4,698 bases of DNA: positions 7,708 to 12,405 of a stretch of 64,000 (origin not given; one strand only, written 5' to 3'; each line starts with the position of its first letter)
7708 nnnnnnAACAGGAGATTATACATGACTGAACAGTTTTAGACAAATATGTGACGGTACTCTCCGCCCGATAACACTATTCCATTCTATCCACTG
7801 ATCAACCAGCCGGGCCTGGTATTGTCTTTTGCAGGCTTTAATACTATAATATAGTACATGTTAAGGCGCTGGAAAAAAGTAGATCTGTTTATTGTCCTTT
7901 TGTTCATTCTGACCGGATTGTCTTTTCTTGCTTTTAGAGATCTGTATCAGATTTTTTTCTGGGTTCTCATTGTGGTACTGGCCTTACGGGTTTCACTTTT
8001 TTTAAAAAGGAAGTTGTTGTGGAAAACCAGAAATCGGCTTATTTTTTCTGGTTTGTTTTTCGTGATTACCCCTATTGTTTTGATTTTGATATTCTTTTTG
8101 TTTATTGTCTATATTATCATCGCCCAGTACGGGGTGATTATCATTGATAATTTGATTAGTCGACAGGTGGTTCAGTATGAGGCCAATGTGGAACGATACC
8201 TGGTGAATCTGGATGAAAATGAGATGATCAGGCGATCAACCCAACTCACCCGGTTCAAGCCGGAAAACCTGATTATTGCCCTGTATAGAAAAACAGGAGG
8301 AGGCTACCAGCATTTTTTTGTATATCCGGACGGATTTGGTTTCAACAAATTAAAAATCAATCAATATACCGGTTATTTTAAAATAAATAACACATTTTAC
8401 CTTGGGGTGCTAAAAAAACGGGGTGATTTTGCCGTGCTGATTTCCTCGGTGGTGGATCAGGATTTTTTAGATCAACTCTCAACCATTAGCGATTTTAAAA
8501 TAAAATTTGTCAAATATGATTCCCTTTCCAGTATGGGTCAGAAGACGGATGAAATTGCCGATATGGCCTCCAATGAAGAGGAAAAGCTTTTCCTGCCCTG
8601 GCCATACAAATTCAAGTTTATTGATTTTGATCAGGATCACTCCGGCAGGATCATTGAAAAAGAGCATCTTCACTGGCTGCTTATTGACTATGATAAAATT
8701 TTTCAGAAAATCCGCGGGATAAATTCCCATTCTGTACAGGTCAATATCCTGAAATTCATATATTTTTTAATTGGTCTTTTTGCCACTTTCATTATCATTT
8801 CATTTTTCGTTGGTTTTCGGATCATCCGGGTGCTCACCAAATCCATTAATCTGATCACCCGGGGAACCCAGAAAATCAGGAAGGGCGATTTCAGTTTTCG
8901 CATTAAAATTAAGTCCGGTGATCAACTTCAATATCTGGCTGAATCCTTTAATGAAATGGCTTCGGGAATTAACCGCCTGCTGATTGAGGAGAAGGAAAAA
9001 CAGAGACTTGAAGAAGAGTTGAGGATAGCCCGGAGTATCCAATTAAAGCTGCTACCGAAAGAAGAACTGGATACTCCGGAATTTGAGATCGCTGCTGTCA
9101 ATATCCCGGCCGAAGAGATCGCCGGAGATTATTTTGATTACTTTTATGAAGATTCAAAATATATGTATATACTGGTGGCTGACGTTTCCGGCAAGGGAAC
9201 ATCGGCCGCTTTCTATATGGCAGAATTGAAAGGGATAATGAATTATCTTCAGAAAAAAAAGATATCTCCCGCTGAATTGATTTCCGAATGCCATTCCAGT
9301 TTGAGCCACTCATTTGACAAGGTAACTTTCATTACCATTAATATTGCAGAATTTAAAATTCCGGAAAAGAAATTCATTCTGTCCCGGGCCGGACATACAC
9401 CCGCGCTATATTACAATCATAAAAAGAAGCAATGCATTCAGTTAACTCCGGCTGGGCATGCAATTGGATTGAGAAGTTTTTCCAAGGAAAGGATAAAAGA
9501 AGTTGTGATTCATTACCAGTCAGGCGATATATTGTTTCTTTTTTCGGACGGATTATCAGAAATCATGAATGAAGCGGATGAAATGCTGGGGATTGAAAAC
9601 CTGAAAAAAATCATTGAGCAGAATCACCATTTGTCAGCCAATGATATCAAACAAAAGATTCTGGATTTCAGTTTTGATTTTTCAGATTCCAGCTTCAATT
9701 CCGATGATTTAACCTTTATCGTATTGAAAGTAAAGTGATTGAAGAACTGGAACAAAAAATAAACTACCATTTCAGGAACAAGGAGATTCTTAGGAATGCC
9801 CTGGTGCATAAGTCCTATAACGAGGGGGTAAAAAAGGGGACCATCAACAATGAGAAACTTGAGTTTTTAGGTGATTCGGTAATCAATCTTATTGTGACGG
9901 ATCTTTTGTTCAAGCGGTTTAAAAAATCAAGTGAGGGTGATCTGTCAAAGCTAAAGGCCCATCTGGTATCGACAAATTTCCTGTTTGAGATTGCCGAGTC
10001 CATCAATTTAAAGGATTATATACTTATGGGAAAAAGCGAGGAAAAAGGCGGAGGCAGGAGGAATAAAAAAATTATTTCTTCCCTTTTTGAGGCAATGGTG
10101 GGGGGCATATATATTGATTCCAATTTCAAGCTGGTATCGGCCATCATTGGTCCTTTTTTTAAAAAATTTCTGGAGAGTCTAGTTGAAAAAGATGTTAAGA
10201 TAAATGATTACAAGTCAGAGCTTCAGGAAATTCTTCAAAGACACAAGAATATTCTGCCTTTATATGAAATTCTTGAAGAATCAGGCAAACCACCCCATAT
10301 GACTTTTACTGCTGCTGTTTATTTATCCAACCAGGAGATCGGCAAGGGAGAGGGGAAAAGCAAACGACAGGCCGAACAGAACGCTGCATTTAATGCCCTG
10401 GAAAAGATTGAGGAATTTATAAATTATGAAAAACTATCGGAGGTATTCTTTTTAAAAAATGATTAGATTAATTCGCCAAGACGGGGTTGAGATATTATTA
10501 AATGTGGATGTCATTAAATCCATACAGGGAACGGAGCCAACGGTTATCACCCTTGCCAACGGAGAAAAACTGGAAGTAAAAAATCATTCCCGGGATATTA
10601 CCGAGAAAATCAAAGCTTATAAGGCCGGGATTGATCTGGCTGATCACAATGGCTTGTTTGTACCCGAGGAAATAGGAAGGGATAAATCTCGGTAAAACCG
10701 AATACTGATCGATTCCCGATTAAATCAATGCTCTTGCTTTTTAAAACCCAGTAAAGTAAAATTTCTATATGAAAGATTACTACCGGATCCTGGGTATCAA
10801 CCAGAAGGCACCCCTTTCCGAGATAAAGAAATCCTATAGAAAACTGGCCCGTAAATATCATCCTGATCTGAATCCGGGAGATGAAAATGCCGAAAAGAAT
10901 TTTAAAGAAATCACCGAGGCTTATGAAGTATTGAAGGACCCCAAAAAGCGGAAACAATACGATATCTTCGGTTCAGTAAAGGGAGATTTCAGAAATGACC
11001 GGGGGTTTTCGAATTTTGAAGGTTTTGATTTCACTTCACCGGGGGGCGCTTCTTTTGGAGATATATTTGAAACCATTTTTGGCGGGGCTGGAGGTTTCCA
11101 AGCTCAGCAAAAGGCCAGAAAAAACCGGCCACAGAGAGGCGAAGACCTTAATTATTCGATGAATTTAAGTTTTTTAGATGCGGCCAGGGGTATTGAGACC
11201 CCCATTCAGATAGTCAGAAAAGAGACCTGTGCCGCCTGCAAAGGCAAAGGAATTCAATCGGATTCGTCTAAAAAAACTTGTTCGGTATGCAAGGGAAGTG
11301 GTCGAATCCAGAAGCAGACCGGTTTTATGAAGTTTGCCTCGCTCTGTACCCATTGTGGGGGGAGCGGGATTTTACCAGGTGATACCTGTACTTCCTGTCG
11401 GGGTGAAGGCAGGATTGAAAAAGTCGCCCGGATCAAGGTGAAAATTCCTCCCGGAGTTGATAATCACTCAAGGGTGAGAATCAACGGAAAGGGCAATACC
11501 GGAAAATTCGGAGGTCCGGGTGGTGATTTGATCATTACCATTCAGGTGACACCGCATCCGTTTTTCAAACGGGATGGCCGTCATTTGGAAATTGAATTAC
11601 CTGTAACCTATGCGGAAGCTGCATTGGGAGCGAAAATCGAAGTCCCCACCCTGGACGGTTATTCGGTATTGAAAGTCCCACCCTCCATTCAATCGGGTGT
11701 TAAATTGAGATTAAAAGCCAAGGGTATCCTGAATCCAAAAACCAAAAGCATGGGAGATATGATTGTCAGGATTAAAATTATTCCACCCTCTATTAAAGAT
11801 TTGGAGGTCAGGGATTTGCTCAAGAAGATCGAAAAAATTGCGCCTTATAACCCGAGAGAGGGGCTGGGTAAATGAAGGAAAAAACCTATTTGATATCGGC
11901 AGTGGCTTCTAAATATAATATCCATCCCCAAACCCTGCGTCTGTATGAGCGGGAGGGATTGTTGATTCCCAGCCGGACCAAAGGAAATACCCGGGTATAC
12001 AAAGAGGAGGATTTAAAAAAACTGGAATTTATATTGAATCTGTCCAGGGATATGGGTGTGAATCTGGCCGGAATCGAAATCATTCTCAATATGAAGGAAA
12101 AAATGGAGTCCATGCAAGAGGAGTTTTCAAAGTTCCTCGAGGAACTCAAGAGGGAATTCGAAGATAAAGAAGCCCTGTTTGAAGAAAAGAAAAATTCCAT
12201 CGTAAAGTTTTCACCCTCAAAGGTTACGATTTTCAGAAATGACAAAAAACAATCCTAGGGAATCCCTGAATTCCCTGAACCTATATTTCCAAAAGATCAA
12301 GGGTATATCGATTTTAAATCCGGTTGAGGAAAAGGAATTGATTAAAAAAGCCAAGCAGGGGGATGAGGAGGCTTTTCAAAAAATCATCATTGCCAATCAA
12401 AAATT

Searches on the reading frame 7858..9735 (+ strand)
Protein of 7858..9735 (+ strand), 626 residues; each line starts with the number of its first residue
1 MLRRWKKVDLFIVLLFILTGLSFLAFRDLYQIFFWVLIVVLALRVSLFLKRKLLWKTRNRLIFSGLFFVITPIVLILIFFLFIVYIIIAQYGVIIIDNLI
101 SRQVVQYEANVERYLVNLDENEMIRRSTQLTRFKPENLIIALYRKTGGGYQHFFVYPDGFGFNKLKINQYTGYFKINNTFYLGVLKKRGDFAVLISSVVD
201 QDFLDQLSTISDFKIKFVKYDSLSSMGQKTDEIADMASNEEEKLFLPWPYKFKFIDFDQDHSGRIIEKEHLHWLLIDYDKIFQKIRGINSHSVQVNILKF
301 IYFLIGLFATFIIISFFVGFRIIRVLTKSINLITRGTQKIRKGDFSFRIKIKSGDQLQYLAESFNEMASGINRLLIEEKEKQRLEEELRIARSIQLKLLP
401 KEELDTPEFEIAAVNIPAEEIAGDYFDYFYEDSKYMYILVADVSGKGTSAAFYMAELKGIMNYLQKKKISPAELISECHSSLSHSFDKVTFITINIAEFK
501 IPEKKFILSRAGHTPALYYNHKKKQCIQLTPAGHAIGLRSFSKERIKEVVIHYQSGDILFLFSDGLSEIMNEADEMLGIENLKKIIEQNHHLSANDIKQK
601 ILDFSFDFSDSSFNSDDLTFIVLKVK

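Call 10: search_protein_families(library=pfam, proteins=[window:7858-9735:+], max_evalue=0.01)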
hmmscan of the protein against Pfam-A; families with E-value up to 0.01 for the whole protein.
window:7858-9735:+ (626 aa): 2 families
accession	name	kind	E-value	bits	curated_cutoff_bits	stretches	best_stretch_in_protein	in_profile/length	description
PF07228.17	SpoIIE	-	1.3e-35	123.6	25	1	433-625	2-191/192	Stage II sporulation protein E (SpoIIE)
PF00672.30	HAMP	-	9.3e-09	35.9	25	1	322-371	2-51/53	HAMP domain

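Call 44: search_protein_families(library=ncbifam, proteins=[window:7858-9735:+], max_evalue=0.00001)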
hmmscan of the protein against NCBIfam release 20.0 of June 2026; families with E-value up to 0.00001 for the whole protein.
window:7858-9735:+ (626 aa): 7 families
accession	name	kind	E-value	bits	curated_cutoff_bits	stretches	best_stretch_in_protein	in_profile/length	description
NF045505.1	RR_RssB_Pseudo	equivalog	2e-11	43.6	700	1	382-569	150-341/394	two-component system response regulator RssB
NF033092.0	HK_WalK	equivalog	1.8e-09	36.8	725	1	292-386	169-262/594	cell wall metabolism sensor histidine kinase WalK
NF012163.2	BaeS_SmeS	equivalog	4.7e-09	35.7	500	1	287-373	155-235/457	sensor histidine kinase efflux regulator BaeS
NF012226.0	AdeS_HK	equivalog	3.6e-07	29.7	500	1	284-371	43-131/353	two-component sensor histidine kinase AdeS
NF007837.0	PRK10549.1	equivalog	1.9e-06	26.9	603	1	312-373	174-235/466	envelope stress sensor histidine kinase BaeS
NF038263.1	prot_phos_SiaA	equivalog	1.9e-06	26.7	700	0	303-452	311-479/658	biofilm regulation protein phosphatase SiaA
NF040691.1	MtrAB_MtrB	equivalog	2.5e-06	26.8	450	1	310-378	196-264/507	MtrAB system histidine kinase MtrB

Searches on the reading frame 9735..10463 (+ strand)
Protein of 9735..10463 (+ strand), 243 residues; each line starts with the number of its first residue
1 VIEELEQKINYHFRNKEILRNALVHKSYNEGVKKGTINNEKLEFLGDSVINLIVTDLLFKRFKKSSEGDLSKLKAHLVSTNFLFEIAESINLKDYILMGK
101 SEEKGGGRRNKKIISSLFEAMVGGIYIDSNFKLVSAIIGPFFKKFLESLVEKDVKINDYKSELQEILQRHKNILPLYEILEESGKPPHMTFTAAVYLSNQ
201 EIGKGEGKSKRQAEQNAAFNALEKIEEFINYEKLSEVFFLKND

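Call 10: search_protein_families(library=pfam, proteins=[window:9735-10463:+], max_evalue=0.01)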
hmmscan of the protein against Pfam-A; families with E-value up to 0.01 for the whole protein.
window:9735-10463:+ (243 aa): 5 families
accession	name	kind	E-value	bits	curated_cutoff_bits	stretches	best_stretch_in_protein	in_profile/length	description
PF14622.11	Ribonucleas_3_3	-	1.6e-32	112.8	35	1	15-139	1-121/128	Ribonuclease-III-like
PF00636.31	Ribonuclease_3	-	2.2e-23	83.4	27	1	40-129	1-101/102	Ribonuclease III domain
PF00035.32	dsrm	-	1.4e-18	67.6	23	1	159-224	1-65/66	Double-stranded RNA binding motif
PF22935.1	RM44_endonuclase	-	8.1e-07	29.6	27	1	10-123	14-137/139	Large ribosomal subunit protein mL44, endonuclease domain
PF24995.1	DSRM_2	-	2.6e-05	25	27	1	145-226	12-78/79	dsRNA binding domain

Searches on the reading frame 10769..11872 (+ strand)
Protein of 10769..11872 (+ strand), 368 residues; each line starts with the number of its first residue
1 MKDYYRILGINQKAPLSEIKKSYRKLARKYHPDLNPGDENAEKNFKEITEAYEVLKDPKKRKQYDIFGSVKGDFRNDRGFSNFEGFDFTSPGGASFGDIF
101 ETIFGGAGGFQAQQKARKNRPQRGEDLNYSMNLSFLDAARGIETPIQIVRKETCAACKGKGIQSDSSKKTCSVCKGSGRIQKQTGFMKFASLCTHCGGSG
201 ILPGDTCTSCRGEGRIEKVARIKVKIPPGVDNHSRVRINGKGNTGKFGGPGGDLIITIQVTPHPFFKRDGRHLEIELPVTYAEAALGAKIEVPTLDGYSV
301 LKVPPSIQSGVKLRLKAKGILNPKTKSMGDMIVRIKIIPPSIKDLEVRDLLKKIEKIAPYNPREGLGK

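Call 10: search_protein_families(library=pfam, proteins=[window:10769-11872:+], max_evalue=0.01)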
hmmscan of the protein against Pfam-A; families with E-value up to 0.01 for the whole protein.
window:10769-11872:+ (368 aa): 3 families
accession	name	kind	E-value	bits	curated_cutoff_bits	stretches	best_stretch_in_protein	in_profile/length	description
PF01556.23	DnaJ_C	-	7.5e-44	149.9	26.6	1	128-340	2-152/152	DnaJ C terminal domain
PF00226.36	DnaJ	-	1.6e-27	95.8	27.8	1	3-65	1-63/63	DnaJ domain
PF00684.25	DnaJ_CXXCXGXG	-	3.3e-10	40.5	32.7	1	154-214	1-65/65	DnaJ central domain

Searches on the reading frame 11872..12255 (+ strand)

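Call 10: search_protein_families(library=pfam, proteins=[window:11872-12255:+], max_evalue=0.01)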
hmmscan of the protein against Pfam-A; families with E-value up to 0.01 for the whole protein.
window:11872-12255:+ (128 aa): 4 families
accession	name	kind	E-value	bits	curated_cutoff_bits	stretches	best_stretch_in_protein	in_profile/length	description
PF13411.12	MerR_1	-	1.3e-15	57.7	21.6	1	6-74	1-68/69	MerR HTH family regulatory protein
PF13591.12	MerR_2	-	3.3e-12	46.5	29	1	8-86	3-80/84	MerR HTH family regulatory protein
PF00376.29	MerR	-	1.3e-10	41.4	28.2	1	8-43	2-38/38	MerR family regulatory protein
PF12728.13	HTH_17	-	0.0031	18.2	27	1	10-50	6-45/51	Helix-turn-helix domain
